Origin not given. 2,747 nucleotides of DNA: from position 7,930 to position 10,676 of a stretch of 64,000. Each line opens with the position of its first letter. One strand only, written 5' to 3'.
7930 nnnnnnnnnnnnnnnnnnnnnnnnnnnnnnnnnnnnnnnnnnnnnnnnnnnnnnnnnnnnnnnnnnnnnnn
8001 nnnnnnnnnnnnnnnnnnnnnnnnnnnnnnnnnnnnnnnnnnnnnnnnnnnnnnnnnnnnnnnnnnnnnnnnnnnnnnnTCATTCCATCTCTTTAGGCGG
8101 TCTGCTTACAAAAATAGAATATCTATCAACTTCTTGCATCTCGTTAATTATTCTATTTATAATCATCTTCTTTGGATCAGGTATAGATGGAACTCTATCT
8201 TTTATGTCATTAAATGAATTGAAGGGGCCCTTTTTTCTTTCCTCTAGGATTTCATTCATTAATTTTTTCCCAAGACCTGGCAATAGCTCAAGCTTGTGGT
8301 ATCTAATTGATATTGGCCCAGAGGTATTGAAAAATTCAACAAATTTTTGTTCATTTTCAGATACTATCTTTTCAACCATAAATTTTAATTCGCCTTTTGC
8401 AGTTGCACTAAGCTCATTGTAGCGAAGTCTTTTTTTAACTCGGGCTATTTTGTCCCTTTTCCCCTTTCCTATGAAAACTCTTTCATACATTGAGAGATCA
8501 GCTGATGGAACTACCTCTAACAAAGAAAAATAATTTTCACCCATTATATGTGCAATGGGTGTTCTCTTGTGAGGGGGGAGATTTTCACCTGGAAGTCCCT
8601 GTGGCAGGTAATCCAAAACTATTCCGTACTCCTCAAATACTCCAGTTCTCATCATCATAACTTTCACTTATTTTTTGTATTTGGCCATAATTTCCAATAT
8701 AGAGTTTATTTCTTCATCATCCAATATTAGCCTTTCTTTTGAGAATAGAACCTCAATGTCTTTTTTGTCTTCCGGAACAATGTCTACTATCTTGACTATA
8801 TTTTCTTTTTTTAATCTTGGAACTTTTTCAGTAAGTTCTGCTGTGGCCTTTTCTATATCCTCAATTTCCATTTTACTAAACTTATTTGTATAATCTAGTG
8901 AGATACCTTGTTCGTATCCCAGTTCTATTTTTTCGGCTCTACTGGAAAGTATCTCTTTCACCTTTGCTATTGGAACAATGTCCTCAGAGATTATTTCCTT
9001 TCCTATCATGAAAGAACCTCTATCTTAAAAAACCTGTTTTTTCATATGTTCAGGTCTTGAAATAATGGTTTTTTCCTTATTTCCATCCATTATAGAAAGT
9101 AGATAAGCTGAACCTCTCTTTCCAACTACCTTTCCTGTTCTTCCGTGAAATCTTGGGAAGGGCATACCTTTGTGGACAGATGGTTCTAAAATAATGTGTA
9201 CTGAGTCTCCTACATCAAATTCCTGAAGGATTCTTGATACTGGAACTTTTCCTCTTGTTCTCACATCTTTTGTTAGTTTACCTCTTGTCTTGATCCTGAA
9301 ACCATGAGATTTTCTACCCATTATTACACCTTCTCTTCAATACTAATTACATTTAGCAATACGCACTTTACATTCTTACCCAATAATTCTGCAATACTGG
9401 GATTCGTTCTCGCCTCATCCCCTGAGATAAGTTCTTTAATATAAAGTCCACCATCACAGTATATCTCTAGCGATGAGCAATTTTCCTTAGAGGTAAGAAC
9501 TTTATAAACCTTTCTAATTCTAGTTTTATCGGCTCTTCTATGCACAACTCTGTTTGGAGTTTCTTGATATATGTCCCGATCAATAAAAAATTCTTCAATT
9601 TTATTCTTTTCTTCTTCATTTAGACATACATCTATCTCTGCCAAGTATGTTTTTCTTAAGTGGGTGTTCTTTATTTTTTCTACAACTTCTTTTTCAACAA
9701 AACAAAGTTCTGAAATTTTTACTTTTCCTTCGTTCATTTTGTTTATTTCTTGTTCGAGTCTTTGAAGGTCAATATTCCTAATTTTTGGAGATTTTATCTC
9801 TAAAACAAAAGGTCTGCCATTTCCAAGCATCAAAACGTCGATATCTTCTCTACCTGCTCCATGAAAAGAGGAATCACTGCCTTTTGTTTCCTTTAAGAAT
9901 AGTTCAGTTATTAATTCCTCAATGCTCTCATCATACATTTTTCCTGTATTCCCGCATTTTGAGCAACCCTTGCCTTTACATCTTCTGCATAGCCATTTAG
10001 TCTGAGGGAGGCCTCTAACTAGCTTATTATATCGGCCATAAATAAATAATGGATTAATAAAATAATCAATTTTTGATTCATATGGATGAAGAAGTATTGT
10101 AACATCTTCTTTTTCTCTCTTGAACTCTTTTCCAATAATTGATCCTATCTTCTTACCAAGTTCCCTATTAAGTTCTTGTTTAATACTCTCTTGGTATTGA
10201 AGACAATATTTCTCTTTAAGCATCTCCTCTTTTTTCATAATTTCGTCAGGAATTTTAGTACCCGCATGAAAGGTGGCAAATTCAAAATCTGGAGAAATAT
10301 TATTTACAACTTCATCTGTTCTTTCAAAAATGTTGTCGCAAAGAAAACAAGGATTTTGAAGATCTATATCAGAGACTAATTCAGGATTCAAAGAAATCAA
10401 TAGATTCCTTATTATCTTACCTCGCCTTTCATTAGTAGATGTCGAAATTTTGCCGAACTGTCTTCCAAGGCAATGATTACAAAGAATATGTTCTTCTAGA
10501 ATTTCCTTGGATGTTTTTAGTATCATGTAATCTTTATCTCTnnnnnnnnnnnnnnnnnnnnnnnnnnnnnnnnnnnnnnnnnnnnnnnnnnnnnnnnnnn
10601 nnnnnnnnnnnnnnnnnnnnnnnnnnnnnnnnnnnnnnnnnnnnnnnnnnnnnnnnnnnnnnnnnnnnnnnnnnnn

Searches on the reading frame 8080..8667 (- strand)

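Call 79: search_protein_families(library=pfam, proteins=[window:8080-8667:-], max_evalue=0.00001)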
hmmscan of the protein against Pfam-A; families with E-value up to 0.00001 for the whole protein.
window:8080-8667:- (195 aa): 1 family
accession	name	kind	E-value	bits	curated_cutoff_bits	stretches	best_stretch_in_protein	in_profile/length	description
PF04919.18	DUF655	-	1.9e-63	214.1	22.2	1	11-187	1-180/181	Protein of unknown function (DUF655)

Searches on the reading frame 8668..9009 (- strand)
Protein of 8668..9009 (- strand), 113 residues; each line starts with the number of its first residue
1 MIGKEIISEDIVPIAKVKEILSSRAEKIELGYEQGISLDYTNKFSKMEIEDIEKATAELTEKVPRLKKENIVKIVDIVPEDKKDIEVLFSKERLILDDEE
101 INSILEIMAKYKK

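Call 79: search_protein_families(library=pfam, proteins=[window:8668-9009:-], max_evalue=0.00001)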
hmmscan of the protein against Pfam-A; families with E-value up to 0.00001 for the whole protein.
window:8668-9009:- (113 aa): 1 family
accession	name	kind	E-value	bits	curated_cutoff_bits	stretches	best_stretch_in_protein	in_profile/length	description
PF03874.21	RNA_pol_Rpb4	-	1.6e-09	38.5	25.6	1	24-111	29-115/116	RNA polymerase Rpb4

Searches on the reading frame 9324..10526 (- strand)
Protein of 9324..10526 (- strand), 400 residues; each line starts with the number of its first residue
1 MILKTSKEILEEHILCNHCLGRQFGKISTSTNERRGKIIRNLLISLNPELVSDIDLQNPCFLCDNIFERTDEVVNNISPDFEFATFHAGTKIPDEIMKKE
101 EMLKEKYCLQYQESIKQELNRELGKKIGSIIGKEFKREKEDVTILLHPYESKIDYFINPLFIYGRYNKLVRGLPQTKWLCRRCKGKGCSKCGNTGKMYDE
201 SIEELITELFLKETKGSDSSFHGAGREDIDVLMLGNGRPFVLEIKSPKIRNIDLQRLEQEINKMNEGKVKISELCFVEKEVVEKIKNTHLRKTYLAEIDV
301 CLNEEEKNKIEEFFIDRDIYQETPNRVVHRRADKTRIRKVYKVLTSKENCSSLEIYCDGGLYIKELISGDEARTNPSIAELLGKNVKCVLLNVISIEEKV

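Call 43: search_protein_families(library=pfam, proteins=[window:9324-10526:-], max_evalue=0.000001)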
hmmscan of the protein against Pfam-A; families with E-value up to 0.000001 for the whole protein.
window:9324-10526:- (400 aa): 2 families
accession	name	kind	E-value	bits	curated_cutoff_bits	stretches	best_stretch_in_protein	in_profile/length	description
PF21238.2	Pus10_C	-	2e-63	214.5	27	1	161-397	1-232/232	Pus10, C-terminal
PF22023.1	Pus10_THUMP_arc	-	6.4e-20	71.5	28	1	71-146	3-77/78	Pus10 THUMP domain, archaeal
